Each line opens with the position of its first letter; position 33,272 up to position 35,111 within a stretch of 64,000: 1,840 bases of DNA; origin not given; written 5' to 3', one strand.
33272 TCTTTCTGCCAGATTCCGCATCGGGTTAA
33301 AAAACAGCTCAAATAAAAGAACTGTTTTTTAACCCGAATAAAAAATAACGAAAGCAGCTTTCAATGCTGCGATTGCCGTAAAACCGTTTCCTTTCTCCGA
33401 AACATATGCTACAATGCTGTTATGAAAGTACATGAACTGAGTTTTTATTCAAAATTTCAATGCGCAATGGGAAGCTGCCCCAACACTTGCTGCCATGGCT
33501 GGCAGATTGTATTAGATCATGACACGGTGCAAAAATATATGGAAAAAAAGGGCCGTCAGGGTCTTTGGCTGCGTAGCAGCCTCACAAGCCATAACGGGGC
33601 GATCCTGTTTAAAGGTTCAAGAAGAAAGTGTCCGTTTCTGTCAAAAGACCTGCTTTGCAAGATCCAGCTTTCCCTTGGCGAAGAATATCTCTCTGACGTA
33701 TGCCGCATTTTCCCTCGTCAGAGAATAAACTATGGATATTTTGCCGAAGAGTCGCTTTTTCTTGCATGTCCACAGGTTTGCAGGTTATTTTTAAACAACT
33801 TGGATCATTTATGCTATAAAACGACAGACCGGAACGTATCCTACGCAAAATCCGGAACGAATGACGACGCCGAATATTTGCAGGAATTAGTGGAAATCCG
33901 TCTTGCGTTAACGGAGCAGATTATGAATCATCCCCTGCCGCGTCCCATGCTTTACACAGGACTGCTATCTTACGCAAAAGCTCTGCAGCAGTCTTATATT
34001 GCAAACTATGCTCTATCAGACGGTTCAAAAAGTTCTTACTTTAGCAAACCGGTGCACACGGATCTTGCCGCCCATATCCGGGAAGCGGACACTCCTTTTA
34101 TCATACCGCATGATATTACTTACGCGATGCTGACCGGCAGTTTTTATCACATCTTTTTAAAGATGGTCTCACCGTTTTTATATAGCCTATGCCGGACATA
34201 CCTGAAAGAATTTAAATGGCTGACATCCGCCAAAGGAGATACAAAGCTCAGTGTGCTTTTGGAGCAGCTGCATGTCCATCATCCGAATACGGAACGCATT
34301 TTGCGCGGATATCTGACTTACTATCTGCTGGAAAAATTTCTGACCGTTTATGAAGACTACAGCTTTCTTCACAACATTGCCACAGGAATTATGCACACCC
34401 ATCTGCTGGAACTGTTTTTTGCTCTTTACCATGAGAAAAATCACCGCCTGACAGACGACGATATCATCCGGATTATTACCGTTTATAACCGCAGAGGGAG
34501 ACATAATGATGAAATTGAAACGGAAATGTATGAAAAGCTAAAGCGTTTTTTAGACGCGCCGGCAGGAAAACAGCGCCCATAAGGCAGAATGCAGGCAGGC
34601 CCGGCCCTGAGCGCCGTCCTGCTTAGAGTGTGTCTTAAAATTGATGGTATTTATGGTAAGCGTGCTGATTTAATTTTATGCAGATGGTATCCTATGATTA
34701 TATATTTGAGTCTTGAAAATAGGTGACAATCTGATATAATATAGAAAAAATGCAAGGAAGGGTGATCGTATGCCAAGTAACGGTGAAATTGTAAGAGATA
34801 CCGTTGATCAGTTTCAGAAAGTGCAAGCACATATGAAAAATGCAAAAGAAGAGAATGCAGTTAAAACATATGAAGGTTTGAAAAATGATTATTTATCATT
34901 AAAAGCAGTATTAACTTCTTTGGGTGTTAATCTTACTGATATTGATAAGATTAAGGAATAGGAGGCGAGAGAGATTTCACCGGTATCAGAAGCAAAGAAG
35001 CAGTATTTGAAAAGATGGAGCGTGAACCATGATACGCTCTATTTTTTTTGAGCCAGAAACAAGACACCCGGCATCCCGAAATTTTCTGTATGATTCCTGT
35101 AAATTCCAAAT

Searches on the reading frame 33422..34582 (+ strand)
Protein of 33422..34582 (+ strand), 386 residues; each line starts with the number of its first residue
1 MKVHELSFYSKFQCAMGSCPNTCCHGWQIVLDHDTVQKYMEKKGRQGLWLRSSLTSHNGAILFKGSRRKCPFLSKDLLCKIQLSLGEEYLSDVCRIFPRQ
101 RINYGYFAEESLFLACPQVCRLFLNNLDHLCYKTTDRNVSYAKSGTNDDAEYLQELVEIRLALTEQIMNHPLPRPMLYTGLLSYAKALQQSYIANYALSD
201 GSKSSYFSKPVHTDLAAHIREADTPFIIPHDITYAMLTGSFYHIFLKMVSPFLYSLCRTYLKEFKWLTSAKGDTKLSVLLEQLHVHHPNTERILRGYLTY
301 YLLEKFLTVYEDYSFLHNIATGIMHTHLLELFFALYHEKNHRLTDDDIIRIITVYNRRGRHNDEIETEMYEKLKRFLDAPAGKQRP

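Call 7: search_protein_families(library=pfam, proteins=[window:33422-34582:+], max_evalue=1)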
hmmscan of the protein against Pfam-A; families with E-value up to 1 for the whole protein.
window:33422-34582:+ (386 aa): 1 family
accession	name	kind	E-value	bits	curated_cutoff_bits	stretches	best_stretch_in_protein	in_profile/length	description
PF03692.20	CxxCxxCC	-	0.0038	18.3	23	1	14-120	2-84/85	Putative zinc- or iron-chelating domain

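Call 8: find_encoding_contigs(protein=window:33422-34582:+, flank=4000, max_places=10)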
Protein window:33422-34582:+ (386 aa): 6 contigs read that carry it; 5 places shown.
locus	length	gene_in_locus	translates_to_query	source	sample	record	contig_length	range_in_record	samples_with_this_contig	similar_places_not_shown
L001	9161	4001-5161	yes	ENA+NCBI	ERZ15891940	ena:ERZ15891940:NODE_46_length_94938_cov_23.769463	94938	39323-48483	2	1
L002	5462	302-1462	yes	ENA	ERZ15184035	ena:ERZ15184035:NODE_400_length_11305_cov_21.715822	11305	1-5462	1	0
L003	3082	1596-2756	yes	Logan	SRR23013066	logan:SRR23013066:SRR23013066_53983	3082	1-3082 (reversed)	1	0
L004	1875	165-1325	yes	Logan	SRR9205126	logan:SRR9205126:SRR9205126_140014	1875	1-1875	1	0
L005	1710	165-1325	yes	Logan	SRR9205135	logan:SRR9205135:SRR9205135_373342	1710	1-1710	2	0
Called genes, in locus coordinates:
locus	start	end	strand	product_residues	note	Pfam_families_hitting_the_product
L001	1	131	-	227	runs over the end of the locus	-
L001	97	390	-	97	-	-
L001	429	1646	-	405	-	PF13421:Band_7_1, PF01145:Band_7 (weak)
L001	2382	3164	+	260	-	-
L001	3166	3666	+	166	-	-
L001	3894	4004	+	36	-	-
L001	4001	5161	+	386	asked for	PF27117:FliB_C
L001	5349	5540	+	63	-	-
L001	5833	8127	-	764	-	-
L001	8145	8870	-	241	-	PF05593:RHS_repeat (faint)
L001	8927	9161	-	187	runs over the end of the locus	-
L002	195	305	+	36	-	-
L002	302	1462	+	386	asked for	PF27117:FliB_C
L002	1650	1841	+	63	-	-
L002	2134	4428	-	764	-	-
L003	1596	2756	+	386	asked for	PF27117:FliB_C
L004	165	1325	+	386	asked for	PF27117:FliB_C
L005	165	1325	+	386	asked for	PF27117:FliB_C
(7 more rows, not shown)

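Call 20: search_protein_families(library=pfam, proteins=[L001:2382-3164:+, L001:3166-3666:+], max_evalue=0.1)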
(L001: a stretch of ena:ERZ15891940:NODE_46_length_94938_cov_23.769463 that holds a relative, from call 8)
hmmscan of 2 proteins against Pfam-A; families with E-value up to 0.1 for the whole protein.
L001:2382-3164:+ (260 aa): 2 families
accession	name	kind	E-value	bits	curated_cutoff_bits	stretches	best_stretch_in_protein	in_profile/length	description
PF13395.12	HNH_4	-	0.027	14.9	22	0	221-243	16-38/54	HNH endonuclease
PF01844.29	HNH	-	0.081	13.5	21.4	0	224-244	15-35/47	HNH endonuclease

L001:3166-3666:+ (166 aa): 1 family
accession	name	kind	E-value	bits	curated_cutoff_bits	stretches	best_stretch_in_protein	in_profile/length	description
PF14568.11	SUKH_6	-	0.0041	18.1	27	1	25-80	63-119/119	SMI1-KNR4 cell-wall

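Call 38: find_homologous_proteins(query=window:33422-34582:+, max_evalue=1e-20)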
Query window:33422-34582:+ (386 aa): 25 proteins with E <= 1e-20 among 1754 candidates.
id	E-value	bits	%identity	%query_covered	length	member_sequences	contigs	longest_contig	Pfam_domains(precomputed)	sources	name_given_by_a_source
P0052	8.0e-265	896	100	100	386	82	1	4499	PF27117.1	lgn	-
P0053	1.2e-176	606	100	69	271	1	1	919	-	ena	-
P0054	1.4e-174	599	68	99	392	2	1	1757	PF27117.1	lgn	-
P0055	4.8e-172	590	69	98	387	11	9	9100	PF27117.1,PF03692.21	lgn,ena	-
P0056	8.5e-170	583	70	97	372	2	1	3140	PF27117.1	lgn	-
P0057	3.5e-167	574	68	94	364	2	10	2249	PF27117.1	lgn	-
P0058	7.6e-157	540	66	98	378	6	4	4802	PF27117.1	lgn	-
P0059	2.7e-156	539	65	94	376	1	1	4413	PF27117.1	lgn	-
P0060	8.4e-156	537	64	98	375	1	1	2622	PF27117.1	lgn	-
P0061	1.4e-153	530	64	98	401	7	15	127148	PF27117.1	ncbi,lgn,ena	-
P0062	4.9e-153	528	62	97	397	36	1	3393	PF27117.1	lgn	-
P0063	1.1e-152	527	63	99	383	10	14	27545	PF27117.1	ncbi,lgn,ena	-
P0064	2.9e-138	479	61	94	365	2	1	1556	PF27117.1,PF03692.21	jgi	-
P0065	9.3e-137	474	97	57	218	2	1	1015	PF27117.1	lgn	-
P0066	1.5e-126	441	53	98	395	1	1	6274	PF27117.1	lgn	-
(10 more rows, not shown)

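Call 39: find_encoding_contigs(protein=P0061, flank=4000, max_places=4)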
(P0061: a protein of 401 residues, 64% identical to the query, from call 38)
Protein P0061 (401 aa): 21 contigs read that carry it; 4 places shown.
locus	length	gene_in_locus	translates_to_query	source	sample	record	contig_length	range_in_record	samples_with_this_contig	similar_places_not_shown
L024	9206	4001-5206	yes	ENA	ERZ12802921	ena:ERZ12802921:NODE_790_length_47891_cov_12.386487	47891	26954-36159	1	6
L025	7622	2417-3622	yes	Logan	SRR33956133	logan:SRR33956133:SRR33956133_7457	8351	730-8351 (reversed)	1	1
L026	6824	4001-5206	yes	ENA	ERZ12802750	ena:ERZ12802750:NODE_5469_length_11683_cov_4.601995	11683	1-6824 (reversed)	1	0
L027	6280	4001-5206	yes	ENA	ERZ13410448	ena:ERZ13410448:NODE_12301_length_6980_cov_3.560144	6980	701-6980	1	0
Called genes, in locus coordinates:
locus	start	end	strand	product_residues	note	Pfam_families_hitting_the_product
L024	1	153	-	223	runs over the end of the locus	PF00239:Resolvase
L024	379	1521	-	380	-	PF01476:LysM, PF00704:Glyco_hydro_18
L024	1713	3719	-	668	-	PF03190:Thioredox_DsbH, PF13899:Thioredoxin_7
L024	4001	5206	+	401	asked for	PF27117:FliB_C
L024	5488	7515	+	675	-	PF02743:dCache_1, PF18947:HAMP_2 (faint), PF08269:dCache_2 (weak), PF00672:HAMP (weak), PF00015:MCPsignal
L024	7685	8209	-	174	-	PF12682:Flavodoxin_4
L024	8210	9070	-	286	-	PF02311:AraC_binding, PF00165:HTH_AraC (weak), PF12833:HTH_18, PF00165:HTH_AraC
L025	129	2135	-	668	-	PF03190:Thioredox_DsbH, PF13899:Thioredoxin_7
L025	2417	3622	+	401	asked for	PF27117:FliB_C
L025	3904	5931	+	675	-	PF02743:dCache_1, PF18947:HAMP_2 (faint), PF08269:dCache_2 (weak), PF00672:HAMP (weak), PF00015:MCPsignal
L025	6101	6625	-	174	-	PF12682:Flavodoxin_4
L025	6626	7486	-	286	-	PF02311:AraC_binding, PF00165:HTH_AraC (weak), PF12833:HTH_18, PF00165:HTH_AraC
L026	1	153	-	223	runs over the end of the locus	PF00239:Resolvase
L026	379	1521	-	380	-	PF01476:LysM, PF00704:Glyco_hydro_18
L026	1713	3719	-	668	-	PF03190:Thioredox_DsbH, PF13899:Thioredoxin_7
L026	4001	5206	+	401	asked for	PF27117:FliB_C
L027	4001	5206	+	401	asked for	PF27117:FliB_C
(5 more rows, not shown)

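Call 40: find_encoding_contigs(protein=P0063, flank=4000, max_places=4)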
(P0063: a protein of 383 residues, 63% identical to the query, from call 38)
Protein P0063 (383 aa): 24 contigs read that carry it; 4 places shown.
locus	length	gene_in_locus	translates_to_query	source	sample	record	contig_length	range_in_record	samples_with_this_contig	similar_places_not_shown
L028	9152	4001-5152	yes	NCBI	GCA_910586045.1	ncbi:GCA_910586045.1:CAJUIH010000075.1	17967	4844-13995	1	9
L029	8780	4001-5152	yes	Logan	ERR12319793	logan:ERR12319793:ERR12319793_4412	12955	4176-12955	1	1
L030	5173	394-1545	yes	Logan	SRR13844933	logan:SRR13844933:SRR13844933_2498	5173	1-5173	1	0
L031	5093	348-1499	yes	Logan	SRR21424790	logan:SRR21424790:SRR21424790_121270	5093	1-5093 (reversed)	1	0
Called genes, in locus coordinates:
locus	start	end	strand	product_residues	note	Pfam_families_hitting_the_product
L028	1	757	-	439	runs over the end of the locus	PF07690:MFS_1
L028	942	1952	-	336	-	PF04199:Cyclase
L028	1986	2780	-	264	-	PF00106:adh_short, PF08659:KR, PF13561:adh_short_C2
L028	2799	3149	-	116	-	PF07883:Cupin_2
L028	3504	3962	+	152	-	PF01638:HxlR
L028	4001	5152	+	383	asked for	PF27117:FliB_C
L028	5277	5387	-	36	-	-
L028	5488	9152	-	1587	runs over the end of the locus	PF09479:Flg_new, PF00082:Peptidase_S8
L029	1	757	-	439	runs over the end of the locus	PF07690:MFS_1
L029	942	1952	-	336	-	PF04199:Cyclase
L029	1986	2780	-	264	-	PF00106:adh_short, PF08659:KR, PF13561:adh_short_C2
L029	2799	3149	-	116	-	PF07883:Cupin_2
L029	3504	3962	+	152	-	PF01638:HxlR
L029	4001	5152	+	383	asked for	PF27117:FliB_C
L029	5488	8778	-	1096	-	?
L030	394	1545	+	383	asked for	PF27117:FliB_C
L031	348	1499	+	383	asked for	PF27117:FliB_C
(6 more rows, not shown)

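Call 41: find_encoding_contigs(protein=P0055, flank=4000, max_places=4)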
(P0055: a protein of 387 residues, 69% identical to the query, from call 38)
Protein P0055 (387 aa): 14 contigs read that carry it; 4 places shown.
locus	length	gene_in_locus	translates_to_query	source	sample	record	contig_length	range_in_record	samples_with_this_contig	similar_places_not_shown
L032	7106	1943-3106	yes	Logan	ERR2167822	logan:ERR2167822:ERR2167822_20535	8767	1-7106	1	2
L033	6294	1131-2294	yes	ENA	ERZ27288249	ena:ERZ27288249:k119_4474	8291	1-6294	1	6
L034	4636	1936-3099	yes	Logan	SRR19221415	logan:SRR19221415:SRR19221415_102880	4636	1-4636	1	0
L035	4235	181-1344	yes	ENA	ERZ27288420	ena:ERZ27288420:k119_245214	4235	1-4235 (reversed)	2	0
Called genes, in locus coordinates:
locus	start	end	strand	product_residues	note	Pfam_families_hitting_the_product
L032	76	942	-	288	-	PF01430:HSP33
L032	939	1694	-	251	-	PF13489:Methyltransf_23, PF13847:Methyltransf_31, PF08241:Methyltransf_11, PF08242:Methyltransf_12, PF13649:Methyltransf_25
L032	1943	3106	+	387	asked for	PF03692:CxxCxxCC (faint), PF27117:FliB_C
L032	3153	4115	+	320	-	PF15617:C-C_Bond_Lyase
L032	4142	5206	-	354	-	PF11202:StiP, PF15608:PELOTA_1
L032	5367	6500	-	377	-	PF15609:PRTase_2, PF12500:TRSP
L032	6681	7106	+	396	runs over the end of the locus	PF00155:Aminotran_1_2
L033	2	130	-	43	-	?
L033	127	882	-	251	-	PF13489:Methyltransf_23, PF13847:Methyltransf_31, PF08241:Methyltransf_11, PF08242:Methyltransf_12, PF13649:Methyltransf_25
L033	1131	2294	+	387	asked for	PF03692:CxxCxxCC (faint), PF27117:FliB_C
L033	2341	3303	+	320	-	PF15617:C-C_Bond_Lyase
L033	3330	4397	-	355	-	PF11202:StiP, PF15608:PELOTA_1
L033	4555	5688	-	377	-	PF15609:PRTase_2, PF12500:TRSP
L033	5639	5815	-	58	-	-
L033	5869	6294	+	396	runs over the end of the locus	PF00155:Aminotran_1_2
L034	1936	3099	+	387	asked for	PF03692:CxxCxxCC (faint), PF27117:FliB_C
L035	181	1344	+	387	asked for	PF03692:CxxCxxCC (faint), PF27117:FliB_C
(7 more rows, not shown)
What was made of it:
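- Tried and rejected: fliB-like homologs at 63-69% identity lie in unrelated contexts (calls 38-41).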

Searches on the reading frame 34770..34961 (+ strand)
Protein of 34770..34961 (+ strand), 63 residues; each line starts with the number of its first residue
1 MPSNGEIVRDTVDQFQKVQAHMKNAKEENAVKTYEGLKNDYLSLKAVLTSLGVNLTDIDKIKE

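Call 7: search_protein_families(library=pfam, proteins=[window:34770-34961:+], max_evalue=1)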
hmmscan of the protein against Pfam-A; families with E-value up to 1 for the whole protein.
window:34770-34961:+ (63 aa): 1 family
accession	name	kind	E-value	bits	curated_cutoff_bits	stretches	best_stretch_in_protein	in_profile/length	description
PF23153.1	Aip3p_Bud6_N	-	0.079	13.7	27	1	22-62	23-63/109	Aip3p/Bud6 N-terminal domain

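Call 9: find_encoding_contigs(protein=window:34770-34961:+, flank=4000, max_places=10)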
Protein window:34770-34961:+ (63 aa): 23 contigs read that carry it; 7 places shown.
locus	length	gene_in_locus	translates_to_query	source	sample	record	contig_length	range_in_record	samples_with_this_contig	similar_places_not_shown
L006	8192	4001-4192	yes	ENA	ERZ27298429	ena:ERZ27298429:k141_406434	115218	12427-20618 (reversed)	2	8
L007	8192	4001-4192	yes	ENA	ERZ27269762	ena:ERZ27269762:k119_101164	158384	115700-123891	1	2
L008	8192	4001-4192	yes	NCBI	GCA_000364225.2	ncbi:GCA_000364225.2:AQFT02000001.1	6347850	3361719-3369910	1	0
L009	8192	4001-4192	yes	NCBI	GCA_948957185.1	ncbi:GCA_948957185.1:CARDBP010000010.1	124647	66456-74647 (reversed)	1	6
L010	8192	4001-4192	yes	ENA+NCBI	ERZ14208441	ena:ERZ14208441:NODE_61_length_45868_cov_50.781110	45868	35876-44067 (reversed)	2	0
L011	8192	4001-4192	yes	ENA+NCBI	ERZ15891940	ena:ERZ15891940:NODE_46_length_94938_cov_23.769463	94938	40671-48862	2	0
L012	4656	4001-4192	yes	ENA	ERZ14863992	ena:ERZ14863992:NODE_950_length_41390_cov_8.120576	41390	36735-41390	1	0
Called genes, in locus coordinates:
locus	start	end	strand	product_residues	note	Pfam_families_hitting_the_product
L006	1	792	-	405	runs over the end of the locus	PF13421:Band_7_1, PF01145:Band_7 (weak)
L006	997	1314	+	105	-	-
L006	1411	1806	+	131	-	-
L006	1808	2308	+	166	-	-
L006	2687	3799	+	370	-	PF27117:FliB_C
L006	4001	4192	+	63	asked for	-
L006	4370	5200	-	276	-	PF03123:CAT_RBD, PF00874:PRD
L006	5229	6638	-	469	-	PF00232:Glyco_hydro_1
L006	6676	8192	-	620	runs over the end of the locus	PF00367:PTS_EIIB, PF02378:PTS_EIIC, PF00358:PTS_EIIA_1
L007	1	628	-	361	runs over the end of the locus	-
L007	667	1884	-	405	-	PF13421:Band_7_1, PF01145:Band_7 (weak)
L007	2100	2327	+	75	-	-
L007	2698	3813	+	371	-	PF27117:FliB_C (weak)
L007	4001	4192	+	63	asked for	-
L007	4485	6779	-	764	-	-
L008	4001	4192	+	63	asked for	-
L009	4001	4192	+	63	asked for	-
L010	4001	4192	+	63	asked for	-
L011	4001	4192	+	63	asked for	-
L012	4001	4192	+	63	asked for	-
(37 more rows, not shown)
